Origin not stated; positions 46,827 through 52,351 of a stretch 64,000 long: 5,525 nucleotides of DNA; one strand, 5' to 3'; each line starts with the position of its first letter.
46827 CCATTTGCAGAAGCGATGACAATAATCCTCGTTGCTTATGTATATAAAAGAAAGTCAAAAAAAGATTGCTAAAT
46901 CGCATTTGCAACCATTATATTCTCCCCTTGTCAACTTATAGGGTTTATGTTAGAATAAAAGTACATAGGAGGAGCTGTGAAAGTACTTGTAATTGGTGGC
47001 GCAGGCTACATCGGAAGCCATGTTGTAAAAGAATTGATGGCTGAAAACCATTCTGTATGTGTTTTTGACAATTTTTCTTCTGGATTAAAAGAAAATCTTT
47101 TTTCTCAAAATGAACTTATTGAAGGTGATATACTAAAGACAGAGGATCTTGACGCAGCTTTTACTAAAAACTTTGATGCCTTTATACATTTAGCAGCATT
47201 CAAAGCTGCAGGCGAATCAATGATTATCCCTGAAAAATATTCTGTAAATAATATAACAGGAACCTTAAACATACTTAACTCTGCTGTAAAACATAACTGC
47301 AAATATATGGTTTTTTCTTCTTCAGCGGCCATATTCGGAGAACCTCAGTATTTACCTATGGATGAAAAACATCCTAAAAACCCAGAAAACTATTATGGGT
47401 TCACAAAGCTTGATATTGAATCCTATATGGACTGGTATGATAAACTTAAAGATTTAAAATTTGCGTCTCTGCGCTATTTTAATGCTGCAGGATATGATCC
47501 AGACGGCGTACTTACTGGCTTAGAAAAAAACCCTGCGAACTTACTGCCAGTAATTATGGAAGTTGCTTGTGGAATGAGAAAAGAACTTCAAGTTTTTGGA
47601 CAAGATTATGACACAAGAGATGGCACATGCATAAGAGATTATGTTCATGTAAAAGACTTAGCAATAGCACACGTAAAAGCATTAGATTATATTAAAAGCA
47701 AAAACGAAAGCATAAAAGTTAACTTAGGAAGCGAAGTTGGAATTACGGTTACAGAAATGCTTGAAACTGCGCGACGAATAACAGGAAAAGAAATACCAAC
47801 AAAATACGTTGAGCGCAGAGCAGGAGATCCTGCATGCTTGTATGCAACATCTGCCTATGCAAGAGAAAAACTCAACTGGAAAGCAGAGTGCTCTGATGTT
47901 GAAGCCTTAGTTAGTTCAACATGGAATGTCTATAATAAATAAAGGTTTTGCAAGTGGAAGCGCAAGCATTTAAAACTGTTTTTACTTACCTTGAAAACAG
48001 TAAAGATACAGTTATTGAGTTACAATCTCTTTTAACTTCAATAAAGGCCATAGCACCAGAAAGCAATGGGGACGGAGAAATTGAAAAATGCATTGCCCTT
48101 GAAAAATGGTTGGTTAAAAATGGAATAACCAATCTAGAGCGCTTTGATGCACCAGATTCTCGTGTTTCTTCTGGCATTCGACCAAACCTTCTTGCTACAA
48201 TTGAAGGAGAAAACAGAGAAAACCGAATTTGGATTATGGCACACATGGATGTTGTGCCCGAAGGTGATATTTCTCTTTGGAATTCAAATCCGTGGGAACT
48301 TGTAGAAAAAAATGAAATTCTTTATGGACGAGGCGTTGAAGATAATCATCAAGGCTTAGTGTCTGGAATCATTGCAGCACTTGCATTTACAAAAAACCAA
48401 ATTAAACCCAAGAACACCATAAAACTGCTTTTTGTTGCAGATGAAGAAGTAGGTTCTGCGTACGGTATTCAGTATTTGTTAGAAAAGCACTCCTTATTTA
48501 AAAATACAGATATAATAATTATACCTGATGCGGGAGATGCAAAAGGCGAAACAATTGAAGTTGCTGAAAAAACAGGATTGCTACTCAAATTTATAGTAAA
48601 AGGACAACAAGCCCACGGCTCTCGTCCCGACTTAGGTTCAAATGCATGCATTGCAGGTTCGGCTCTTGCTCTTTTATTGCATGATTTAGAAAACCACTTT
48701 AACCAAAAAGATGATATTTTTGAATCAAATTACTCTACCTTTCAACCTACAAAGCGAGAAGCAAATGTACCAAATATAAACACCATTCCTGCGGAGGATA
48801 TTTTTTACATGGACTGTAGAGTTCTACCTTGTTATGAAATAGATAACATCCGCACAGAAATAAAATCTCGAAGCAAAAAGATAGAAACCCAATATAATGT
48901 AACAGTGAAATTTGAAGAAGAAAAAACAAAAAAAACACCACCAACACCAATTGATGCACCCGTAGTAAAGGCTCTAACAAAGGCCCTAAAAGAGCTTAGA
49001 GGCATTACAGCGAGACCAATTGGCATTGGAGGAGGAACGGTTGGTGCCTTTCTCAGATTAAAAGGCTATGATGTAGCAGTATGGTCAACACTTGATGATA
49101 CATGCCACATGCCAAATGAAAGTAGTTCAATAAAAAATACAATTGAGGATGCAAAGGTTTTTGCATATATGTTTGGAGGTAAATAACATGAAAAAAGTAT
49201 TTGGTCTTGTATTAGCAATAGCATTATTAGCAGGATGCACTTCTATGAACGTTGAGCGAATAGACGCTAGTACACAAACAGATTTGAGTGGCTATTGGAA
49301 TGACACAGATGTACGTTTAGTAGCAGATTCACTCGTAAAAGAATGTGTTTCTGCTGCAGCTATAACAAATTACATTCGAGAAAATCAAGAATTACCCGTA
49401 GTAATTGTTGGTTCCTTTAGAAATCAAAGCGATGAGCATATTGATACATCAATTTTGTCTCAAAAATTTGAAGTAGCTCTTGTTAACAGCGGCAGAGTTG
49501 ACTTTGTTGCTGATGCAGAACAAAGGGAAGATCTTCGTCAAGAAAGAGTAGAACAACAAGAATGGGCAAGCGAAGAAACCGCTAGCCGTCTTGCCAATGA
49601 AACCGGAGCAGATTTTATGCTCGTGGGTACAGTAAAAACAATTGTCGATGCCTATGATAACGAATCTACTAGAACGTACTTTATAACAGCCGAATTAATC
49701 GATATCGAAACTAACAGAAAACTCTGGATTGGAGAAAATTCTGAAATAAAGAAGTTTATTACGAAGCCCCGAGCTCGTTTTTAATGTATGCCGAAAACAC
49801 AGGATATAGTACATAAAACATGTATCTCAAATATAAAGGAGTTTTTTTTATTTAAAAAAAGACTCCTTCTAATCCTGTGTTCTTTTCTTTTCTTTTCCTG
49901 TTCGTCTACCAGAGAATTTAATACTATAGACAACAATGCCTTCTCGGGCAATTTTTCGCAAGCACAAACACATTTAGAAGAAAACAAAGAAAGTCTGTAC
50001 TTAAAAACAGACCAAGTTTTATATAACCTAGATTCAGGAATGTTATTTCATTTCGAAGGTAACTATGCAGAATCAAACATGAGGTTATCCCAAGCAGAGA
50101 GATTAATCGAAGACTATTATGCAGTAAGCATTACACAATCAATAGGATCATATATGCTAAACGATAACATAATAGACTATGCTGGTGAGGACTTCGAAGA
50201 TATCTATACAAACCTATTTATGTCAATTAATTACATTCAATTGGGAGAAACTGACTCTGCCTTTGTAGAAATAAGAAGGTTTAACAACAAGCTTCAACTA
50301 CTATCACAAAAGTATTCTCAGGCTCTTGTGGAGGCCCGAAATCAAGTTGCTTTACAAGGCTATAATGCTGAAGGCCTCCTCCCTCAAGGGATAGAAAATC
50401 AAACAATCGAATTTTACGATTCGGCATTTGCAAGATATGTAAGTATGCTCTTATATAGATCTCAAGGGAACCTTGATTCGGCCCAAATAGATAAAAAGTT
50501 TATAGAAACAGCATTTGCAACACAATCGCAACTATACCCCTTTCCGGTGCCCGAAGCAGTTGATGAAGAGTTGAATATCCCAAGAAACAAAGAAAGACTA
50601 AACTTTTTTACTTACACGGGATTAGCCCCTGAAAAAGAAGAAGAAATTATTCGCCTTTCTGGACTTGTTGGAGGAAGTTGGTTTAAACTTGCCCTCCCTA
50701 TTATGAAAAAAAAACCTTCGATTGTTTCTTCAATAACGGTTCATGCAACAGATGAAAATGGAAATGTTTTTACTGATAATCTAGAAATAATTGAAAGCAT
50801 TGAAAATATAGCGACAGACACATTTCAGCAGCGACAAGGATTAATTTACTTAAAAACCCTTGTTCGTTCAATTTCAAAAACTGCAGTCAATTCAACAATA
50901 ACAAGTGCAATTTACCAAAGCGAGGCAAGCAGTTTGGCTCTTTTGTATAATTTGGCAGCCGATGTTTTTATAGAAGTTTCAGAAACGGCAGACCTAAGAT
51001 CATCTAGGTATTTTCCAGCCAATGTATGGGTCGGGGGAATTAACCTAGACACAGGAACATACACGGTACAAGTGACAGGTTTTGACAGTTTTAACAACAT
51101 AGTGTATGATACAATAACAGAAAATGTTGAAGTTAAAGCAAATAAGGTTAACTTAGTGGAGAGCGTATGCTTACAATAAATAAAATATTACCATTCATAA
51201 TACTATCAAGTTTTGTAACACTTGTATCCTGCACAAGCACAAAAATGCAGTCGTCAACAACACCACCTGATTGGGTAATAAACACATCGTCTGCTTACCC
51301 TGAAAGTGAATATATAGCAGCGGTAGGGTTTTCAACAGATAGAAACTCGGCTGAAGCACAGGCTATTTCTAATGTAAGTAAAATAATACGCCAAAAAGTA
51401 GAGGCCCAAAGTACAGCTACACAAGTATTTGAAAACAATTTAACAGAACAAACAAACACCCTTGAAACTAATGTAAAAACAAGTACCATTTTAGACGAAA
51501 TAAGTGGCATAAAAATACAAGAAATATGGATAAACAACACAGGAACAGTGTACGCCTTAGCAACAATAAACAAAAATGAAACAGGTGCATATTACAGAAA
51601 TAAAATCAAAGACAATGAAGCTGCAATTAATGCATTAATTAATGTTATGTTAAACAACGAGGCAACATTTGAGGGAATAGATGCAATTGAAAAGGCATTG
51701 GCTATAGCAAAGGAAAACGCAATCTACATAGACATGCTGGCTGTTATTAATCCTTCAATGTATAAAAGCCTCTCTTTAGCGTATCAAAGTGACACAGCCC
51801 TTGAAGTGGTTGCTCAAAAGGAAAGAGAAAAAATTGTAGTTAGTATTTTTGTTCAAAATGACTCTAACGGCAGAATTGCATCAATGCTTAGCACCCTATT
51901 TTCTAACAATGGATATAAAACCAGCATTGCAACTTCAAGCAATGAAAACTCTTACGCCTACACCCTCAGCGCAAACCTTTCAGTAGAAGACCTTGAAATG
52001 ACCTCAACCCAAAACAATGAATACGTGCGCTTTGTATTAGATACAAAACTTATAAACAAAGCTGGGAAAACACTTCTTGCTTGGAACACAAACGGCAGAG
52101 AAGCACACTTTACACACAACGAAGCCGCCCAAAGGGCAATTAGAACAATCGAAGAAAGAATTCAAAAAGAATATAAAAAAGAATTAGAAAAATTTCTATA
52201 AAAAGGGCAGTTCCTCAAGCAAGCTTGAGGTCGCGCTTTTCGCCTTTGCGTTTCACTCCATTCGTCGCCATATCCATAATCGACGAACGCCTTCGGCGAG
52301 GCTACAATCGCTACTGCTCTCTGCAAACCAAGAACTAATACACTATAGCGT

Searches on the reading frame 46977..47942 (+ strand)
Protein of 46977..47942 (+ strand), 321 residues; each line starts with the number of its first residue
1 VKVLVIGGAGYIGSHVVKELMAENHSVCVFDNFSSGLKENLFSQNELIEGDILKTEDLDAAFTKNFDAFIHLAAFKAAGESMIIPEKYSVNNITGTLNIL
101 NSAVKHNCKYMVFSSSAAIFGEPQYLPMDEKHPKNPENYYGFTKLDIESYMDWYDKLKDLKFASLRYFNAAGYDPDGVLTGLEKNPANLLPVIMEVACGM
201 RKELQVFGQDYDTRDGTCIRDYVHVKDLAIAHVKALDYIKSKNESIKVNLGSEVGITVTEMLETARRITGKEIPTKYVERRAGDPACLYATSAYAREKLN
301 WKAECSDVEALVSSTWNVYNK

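Call 91: search_protein_families(library=pfam, proteins=[window:46977-47942:+], max_evalue=0.00001)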
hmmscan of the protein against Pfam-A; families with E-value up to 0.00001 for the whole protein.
window:46977-47942:+ (321 aa): 8 families
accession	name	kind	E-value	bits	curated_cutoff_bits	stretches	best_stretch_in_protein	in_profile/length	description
PF01370.27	Epimerase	-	9.2e-48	163.2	20.9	1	3-251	1-240/240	NAD dependent epimerase/dehydratase family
PF16363.11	GDP_Man_Dehyd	-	1.5e-45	156.6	27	1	4-306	1-324/332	GDP-mannose 4,6 dehydratase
PF01073.25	3Beta_HSD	-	2.6e-20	73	22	1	4-123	1-126/280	3-beta hydroxysteroid dehydrogenase/isomerase family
PF04321.23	RmlD_sub_bind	-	1.2e-12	47.9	27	1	1-150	1-135/287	RmlD substrate binding domain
PF02719.21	Polysacc_synt_2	-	4.7e-11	42.8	20.2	1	3-171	1-172/293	Polysaccharide biosynthesis protein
PF13460.12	NAD_binding_10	-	1.9e-07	31.6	27.2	1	7-122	1-104/184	NAD(P)H-binding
PF05368.20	NmrA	-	8.5e-06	26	27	0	2-114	4-105/298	NmrA-like family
PF07993.18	NAD_binding_4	-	1e-05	25.3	20.1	0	54-155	78-192/258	Male sterility protein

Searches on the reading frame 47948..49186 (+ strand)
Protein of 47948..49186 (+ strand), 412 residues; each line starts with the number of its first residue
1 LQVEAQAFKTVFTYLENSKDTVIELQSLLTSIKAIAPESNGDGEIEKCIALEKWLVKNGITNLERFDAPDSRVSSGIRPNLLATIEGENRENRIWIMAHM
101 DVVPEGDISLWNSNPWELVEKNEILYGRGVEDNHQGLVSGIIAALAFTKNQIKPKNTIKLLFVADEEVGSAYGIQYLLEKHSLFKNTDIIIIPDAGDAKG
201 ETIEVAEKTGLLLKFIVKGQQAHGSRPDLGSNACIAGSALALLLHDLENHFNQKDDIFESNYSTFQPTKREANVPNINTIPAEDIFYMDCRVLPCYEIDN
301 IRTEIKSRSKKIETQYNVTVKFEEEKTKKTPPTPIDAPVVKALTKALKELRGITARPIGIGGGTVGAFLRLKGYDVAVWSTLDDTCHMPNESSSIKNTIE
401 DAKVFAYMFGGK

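Call 90: search_protein_families(library=pfam, proteins=[window:47948-49186:+], max_evalue=0.00001)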
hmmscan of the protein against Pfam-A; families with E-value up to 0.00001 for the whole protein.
window:47948-49186:+ (412 aa): 3 families
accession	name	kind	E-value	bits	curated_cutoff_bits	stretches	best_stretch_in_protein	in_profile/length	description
PF01546.33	Peptidase_M20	-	4.1e-31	109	24.6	1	96-408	2-203/206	Peptidase family M20/M25/M40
PF07687.19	M20_dimer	-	2.5e-12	47.1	21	1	212-313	8-103/107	Peptidase dimerisation domain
PF04389.22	Peptidase_M28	-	3e-10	40.6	21.3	1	80-205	1-104/193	Peptidase family M28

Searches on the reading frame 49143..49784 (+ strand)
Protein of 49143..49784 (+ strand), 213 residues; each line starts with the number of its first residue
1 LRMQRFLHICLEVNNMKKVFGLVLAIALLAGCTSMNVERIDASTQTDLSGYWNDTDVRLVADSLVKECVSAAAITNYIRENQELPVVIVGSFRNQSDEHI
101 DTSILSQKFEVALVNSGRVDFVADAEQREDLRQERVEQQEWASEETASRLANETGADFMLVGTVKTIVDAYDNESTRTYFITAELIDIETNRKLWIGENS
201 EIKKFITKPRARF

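Call 90: search_protein_families(library=pfam, proteins=[window:49143-49784:+], max_evalue=0.00001)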
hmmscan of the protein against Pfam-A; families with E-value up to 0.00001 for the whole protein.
window:49143-49784:+ (213 aa): 1 family
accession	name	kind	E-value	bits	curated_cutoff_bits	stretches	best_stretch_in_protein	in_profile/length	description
PF13036.11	LpoB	-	1.3e-32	113.2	22.3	1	56-199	1-145/147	Peptidoglycan-synthase activator LpoB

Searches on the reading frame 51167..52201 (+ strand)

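Call 90: search_protein_families(library=pfam, proteins=[window:51167-52201:+], max_evalue=0.00001)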
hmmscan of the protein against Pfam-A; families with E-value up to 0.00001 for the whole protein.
window:51167-52201:+ (344 aa): 1 family
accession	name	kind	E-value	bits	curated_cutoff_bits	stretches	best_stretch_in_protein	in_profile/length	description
PF02169.21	LPP20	-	2e-10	41.4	25.9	1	34-134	1-96/97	LPP20 lipoprotein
